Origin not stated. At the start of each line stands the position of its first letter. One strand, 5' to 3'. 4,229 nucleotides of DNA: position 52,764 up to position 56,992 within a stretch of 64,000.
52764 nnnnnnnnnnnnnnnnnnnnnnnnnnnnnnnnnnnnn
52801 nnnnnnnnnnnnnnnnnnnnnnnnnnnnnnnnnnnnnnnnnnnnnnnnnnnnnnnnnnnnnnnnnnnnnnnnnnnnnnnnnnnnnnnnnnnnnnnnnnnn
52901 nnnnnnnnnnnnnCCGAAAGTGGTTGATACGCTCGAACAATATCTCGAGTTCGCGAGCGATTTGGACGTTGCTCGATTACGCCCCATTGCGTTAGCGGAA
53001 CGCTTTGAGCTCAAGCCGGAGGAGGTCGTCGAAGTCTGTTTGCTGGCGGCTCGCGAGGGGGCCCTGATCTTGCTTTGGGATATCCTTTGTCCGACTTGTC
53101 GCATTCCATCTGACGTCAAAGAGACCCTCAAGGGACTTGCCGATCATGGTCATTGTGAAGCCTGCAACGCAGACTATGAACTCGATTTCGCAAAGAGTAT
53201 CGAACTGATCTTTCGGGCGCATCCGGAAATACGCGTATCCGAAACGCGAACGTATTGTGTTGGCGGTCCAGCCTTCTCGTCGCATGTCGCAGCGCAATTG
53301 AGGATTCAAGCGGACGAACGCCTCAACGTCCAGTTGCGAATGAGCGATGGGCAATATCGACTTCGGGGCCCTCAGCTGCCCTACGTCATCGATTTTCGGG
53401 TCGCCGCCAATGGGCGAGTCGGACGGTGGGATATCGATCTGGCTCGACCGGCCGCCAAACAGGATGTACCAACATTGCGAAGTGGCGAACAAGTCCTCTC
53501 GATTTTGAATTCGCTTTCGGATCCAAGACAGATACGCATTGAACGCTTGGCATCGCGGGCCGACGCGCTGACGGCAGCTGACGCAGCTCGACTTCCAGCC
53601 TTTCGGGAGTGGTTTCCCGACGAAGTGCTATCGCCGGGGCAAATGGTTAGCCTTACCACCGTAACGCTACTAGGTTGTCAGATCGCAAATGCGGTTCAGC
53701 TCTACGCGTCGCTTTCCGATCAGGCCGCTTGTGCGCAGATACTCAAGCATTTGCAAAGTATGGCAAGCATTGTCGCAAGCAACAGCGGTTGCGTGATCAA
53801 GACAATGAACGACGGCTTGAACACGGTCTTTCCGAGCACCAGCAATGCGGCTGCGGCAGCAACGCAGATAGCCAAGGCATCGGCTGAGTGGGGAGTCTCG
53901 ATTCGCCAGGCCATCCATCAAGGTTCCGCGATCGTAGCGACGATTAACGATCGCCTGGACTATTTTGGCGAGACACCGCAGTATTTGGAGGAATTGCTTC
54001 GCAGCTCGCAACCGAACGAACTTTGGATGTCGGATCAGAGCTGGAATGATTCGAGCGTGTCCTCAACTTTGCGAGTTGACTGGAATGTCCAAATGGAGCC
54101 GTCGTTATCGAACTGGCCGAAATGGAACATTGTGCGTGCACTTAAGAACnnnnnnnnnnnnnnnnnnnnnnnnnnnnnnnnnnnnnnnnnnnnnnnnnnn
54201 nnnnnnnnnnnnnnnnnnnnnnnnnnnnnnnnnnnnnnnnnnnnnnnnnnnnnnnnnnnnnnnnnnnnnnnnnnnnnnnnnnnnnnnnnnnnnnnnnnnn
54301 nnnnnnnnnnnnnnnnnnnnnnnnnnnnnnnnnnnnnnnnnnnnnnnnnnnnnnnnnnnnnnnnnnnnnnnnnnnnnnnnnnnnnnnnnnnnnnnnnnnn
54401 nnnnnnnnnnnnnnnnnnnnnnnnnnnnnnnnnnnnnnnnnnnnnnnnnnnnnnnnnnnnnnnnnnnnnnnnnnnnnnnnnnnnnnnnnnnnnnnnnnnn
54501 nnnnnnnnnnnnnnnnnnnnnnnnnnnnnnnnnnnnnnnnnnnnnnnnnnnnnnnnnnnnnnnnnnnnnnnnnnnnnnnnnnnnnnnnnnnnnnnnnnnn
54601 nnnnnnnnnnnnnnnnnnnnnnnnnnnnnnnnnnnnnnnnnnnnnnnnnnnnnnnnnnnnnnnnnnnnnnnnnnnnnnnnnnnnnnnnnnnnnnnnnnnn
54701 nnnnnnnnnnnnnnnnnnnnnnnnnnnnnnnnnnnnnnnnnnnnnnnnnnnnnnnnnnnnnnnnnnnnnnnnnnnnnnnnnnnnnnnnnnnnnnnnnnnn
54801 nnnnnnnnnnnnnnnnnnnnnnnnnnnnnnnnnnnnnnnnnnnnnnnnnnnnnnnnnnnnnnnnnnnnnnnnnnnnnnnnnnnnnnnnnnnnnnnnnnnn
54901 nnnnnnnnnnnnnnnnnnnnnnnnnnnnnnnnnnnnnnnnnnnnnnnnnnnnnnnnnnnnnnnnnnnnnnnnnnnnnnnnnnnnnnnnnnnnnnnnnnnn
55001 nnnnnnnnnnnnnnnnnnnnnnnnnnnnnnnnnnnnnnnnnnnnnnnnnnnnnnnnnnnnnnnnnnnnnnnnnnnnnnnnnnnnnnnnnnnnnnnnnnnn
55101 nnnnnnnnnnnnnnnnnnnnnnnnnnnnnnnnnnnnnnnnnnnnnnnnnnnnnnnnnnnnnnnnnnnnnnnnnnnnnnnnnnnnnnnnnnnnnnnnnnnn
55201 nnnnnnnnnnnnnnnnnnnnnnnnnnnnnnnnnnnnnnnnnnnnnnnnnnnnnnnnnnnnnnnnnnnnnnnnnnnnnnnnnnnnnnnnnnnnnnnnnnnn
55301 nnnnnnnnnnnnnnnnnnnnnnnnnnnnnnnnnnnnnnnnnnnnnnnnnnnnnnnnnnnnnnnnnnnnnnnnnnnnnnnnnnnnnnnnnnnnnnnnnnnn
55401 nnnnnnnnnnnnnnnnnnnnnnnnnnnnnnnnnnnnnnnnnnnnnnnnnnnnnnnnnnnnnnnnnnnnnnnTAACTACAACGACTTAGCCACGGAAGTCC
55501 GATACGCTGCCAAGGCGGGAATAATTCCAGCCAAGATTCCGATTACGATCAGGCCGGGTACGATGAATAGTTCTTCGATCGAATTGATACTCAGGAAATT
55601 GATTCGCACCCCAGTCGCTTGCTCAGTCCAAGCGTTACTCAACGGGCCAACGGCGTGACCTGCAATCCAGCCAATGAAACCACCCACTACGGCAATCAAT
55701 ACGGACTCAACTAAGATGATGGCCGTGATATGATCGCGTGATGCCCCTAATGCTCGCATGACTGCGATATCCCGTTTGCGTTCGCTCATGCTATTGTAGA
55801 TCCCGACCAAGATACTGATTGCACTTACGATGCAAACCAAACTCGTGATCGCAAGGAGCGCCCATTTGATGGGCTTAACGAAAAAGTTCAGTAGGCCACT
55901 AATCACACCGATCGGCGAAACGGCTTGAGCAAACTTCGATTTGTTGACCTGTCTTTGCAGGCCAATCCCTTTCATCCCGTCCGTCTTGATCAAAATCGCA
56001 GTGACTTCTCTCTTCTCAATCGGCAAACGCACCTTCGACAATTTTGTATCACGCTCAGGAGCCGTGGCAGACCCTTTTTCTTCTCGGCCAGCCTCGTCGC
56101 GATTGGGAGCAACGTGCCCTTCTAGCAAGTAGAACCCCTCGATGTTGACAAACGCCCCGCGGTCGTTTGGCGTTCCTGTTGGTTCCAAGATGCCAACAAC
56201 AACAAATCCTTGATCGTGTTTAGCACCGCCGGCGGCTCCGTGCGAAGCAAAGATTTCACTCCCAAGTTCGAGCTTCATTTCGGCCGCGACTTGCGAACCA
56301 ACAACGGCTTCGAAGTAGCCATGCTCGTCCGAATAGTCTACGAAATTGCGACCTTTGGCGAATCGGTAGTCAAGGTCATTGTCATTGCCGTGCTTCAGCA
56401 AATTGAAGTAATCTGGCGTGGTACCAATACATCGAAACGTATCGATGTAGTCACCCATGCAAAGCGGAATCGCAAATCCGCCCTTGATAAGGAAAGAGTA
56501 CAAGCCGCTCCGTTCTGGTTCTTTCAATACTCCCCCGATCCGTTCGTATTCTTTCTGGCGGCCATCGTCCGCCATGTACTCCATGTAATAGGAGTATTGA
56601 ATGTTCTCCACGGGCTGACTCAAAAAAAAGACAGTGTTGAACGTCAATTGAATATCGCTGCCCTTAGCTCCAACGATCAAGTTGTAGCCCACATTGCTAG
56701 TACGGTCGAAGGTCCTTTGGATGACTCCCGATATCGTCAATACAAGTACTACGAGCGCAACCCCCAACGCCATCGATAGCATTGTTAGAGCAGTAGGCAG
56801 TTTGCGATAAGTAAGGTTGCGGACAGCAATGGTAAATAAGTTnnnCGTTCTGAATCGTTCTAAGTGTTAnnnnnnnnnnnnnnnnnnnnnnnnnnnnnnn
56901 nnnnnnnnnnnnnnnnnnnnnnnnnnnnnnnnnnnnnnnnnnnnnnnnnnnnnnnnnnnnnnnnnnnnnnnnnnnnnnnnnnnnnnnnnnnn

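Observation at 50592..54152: Active kinase sandwiched between two dead enzymes: pseudokinase-kinase-SRPBCC-DUF5939-pseudocyclase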

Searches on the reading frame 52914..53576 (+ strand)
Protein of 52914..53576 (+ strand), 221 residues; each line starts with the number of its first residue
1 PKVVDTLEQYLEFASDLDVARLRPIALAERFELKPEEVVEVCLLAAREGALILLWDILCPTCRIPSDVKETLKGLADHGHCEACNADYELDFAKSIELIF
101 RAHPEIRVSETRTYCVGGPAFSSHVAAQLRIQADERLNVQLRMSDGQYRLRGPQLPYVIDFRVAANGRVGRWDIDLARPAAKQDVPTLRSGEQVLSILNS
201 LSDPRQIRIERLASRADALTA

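Call 64: find_related_loci(query=A7, collection=genome_contigs, flank=4000)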
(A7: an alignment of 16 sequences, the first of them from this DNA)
Query A7 (221 aa) in genome_contigs; peptide patterns used: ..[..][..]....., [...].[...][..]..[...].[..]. (x = any residue, [..] = any of these).
567 stretches matched a pattern; 537 encode a relative of the query (tblastn E <= 1e-3); the best 80 are kept; 80 distinct loci.
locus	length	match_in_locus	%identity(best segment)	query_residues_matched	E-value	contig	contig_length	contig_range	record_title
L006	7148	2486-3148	87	1-221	7e-135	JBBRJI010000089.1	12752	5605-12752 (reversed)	MAG: Pirellulales bacterium isolate Co_metawrap_2856 Cmw_2856_k141_11155023_length_12752_cov_8.0000, whole genome shotgu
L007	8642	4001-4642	88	1-214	6e-133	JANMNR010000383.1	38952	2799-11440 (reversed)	MAG: Pirellula sp. isolate OTE_58_metabat_31_sub OTE_58_k141_3056739, whole genome shotgun sequence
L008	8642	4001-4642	89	1-214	1e-132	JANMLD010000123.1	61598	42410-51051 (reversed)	MAG: Pirellula sp. isolate OTE_64_concoct_145 OTE_64_k141_2940503, whole genome shotgun sequence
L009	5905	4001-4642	88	1-214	3e-131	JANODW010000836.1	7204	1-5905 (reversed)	MAG: Pirellula sp. isolate VAR_17_concoct_125_sub VAR_17_k141_2336085, whole genome shotgun sequence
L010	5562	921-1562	89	1-214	6e-131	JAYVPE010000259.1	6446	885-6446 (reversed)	MAG: Pirellula sp. isolate GL72_DN_metabat_177_sub GL72_DN_metabat_177_sub_258, whole genome shotgun sequence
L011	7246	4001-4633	88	1-211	2e-130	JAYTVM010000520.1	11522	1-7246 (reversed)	MAG: Pirellula sp. isolate GFS_5689 GFS_5689_519, whole genome shotgun sequence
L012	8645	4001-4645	87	1-215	2e-130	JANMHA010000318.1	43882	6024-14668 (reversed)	MAG: Pirellula sp. isolate OTE_70_metabat_354 OTE_70_k141_1629184, whole genome shotgun sequence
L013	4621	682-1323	88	1-214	4e-132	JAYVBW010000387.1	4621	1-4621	MAG: Pirellula sp. isolate GL30_DN_concoct_176_sub GL30_DN_concoct_176_sub_386, whole genome shotgun sequence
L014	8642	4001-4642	86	1-214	4e-129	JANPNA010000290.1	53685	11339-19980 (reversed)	MAG: Pirellula sp. isolate VAR_87_metabat_392 VAR_87_k141_3232868, whole genome shotgun sequence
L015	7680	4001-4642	85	1-214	1e-127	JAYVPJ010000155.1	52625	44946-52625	MAG: Pirellula sp. isolate GL72_DN_metabinner_12 GL72_DN_metabinner_12_154, whole genome shotgun sequence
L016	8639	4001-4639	86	1-213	3e-127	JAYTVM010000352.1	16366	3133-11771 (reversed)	MAG: Pirellula sp. isolate GFS_5689 GFS_5689_351, whole genome shotgun sequence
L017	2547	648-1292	85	1-215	2e-133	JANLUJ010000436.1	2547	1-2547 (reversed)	MAG: Pirellula sp. isolate OTE_25_concoct_196 OTE_25_k141_3839889, whole genome shotgun sequence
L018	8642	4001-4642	81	1-214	4e-121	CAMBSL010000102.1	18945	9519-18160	MAG: Pirellula staleyi DSM 6068 isolate AE-24oct19-290 genome assembly, contig: AE-24oct19-C4373, whole genome shotgun s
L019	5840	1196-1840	73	1-215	3e-111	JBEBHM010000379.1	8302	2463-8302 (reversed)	MAG: Pirellula sp. isolate ATF_22 NODE_5103_length_8302_cov_2.788980, whole genome shotgun sequence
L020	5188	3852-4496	73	1-215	1e-110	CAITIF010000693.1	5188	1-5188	MAG: uncultured Pirellula sp. isolate Loclat_bin-07264 genome assembly, contig: bin-07264:693/971, whole genome shotgun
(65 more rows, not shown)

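Call 68: search_solved_structures(query=A7, max_evalue=10)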
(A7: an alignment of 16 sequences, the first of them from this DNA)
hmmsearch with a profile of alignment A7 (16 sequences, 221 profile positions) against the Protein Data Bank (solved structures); distinct sequences matched with E-value up to 10: 2.
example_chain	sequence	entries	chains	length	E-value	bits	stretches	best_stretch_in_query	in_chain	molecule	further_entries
8bda_I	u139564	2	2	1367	0.84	12.3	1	59-89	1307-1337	Intraflagellar transport protein 144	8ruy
3bx3_A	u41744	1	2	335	2.2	10.9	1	6-85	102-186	Protein PUF4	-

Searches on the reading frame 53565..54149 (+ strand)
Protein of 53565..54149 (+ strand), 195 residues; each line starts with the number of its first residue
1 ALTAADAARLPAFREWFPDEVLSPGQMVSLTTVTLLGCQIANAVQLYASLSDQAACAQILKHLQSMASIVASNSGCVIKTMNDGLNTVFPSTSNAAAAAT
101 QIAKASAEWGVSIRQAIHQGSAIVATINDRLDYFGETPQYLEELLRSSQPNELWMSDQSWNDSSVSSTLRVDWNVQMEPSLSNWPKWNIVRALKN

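Call 7: search_protein_families(library=pfam, proteins=[window:53565-54149:+], max_evalue=10)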
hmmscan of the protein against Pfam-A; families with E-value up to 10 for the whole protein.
seq(195 aa): 5 families
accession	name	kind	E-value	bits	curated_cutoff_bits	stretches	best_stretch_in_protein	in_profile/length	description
PF00211.25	Guanylate_cyc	-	0.0074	16.3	21.9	1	30-137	6-129/183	Adenylate and Guanylate cyclase catalytic domain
PF13607.11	Succ_CoA_lig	-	0.039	14.2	27.4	1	93-139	8-54/138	Succinyl-CoA ligase like flavodoxin domain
PF11841.14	ELMO_ARM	-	0.17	12.2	27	1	34-81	77-124/154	ELMO, armadillo-like helical domain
PF12700.13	HlyD_2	-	0.21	10.7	25.1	1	56-134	191-269/416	HlyD family secretion protein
PF12192.13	CBP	-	0.44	11.2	25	1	40-103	11-71/78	Fungal calcium binding protein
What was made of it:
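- On Class III nucleotidyl cyclase (PF00211): 16.3 bits against 21.9 (call 7).
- Checked: Cyclase fold: Pfam Guanylate_cyc is below threshold for the window protein (16.3 vs 21.9 bits, call 7).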

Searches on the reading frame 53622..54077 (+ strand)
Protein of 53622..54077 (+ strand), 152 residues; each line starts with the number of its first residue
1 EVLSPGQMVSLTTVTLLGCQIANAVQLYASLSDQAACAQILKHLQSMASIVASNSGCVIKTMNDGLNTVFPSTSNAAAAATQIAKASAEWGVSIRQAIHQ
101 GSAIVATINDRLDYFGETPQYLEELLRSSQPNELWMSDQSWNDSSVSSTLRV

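Call 32: search_solved_structures(query=A2, max_evalue=1, show_alignments=3)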
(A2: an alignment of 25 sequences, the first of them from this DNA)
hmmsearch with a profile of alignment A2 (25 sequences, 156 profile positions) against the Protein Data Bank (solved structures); distinct sequences matched with E-value up to 1: 62 (the best 60 are shown).
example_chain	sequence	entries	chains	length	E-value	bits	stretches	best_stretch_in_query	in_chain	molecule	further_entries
4wp8_A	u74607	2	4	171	2.9e-23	86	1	13-144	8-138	Ma1120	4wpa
4wp9_A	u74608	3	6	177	3.2e-23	85.9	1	13-144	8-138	Ma1120 | Cyclase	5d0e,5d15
4wp3_A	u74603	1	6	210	5.8e-23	85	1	14-144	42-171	Ma1120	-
5d0g_A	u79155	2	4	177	1.7e-20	77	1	13-144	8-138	Cyclase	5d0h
3mr7_A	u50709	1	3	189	6.8e-15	58.8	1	43-146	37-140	Adenylate/guanylate cyclase/hydrolase, alpha/beta fold family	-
1ybt_A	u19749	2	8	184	8.6e-13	52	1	14-144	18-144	hydrolase, alpha/beta hydrolase fold family | lipJ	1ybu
1fx2_A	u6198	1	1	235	1.1e-11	48.4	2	13-85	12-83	RECEPTOR-TYPE ADENYLATE CYCLASE GRESAG 4.1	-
1fx4_A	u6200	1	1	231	1.9e-11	47.6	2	14-85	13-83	RECEPTOR-TYPE ADENYLATE CYCLASE GRESAG 4.3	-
3r5g_A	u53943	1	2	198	1.1e-08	38.6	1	12-146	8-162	CyaB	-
1wc0_A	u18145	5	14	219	2.5e-08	37.5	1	14-146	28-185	ADENYLATE CYCLASE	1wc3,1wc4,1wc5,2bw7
1wc1_A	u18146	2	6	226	2.8e-08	37.3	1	14-146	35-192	ADENYLATE CYCLASE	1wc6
5oyh_A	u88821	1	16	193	2e-07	34.6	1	10-146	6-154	Nucleotide cyclase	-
6aoa_A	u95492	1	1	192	2.1e-06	31.2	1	10-145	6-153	Bacterio-rhodopsin/guanylyl cyclase 1 fusion protein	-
6fht_A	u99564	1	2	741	1.1e-05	28.8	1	14-145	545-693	Bacteriophytochrome,Adenylate cyclase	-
2w01_A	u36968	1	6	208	1.2e-05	28.8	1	14-145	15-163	ADENYLATE CYCLASE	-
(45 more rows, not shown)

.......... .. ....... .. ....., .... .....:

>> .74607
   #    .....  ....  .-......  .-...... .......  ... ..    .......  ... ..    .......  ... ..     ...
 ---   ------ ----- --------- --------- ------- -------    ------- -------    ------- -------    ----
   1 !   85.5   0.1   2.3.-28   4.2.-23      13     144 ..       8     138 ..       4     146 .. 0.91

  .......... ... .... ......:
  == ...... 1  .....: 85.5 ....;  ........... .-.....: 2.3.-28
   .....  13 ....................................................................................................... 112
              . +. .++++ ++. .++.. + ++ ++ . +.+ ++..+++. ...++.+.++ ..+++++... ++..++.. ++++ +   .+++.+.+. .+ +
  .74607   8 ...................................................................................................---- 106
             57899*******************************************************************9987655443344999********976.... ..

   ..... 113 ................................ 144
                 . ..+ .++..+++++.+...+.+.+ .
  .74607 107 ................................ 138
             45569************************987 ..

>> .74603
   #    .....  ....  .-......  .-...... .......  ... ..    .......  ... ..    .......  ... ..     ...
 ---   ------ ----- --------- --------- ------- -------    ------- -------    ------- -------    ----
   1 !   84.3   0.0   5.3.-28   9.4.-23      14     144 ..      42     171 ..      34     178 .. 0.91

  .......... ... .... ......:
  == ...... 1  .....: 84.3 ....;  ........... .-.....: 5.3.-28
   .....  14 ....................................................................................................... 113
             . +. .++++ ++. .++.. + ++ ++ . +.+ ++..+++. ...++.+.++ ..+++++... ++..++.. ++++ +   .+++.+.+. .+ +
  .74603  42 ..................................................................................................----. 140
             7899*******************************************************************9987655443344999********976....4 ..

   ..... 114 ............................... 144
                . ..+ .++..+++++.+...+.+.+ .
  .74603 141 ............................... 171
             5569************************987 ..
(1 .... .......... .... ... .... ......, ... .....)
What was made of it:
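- On Class III nucleotidyl cyclase (PF00211): Family profile E 3e-23 to Ma1120 (call 32).
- Checked: The family profile hits Ma1120 at E 3e-23 and Rv1900c at 9e-13 (call 32).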

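Call 81: search_solved_structures(query=window:53622-54077:+, max_evalue=1, show_alignments=2)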
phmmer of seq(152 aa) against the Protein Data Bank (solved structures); distinct sequences matched with E-value up to 1: 7.
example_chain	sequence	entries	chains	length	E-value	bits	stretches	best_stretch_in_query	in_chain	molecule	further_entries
1ybt_A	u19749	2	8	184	0.0013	22.4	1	15-120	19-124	hydrolase, alpha/beta hydrolase fold family | lipJ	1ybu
4wp8_A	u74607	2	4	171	0.18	15.5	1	14-86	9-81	Ma1120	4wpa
4wp9_A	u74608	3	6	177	0.2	15.3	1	14-86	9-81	Ma1120 | Cyclase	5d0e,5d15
9uvh_A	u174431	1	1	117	0.36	14.5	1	56-109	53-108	Nanobody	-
4wp3_A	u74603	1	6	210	0.38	14.4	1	14-86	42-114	Ma1120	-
1wc0_A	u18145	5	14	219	0.69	13.6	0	14-86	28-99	ADENYLATE CYCLASE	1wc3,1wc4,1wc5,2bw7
1wc1_A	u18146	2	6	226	0.8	13.4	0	14-86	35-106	ADENYLATE CYCLASE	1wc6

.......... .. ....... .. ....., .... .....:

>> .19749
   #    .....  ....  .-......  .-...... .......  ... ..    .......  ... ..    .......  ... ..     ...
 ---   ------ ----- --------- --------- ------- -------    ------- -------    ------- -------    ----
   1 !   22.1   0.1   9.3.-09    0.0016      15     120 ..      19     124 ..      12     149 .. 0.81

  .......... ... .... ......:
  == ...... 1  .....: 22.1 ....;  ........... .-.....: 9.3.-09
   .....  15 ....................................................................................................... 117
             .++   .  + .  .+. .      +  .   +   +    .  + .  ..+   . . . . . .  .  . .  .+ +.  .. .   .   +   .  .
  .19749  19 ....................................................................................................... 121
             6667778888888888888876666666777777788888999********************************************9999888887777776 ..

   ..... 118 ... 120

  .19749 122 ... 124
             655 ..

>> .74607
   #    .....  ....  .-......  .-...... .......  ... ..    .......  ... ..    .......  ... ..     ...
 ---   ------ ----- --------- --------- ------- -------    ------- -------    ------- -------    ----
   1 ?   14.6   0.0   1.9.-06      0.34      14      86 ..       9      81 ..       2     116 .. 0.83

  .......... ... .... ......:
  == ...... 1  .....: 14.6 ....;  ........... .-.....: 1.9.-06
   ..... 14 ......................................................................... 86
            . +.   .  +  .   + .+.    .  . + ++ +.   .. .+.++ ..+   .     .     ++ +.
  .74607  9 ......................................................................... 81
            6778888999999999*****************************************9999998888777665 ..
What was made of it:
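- Checked: The window domain alone hits Rv1900c at E 0.0013 (call 81).
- The phosphate-binding loop is degenerate (call 81).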

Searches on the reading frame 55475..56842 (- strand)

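Call 44: search_protein_families(library=pfam, proteins=[window:55475-56842:-], max_evalue=0.001)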
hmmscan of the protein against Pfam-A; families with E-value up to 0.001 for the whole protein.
window:55475-56842:- (455 aa): 2 families
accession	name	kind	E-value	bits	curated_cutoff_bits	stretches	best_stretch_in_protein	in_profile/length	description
PF02687.27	FtsX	-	9e-17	61.7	25.5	1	332-450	3-119/120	FtsX-like permease C-terminal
PF12704.14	MacB_PCD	-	8.2e-13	49.5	27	1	17-237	1-176/207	MacB-like periplasmic core domain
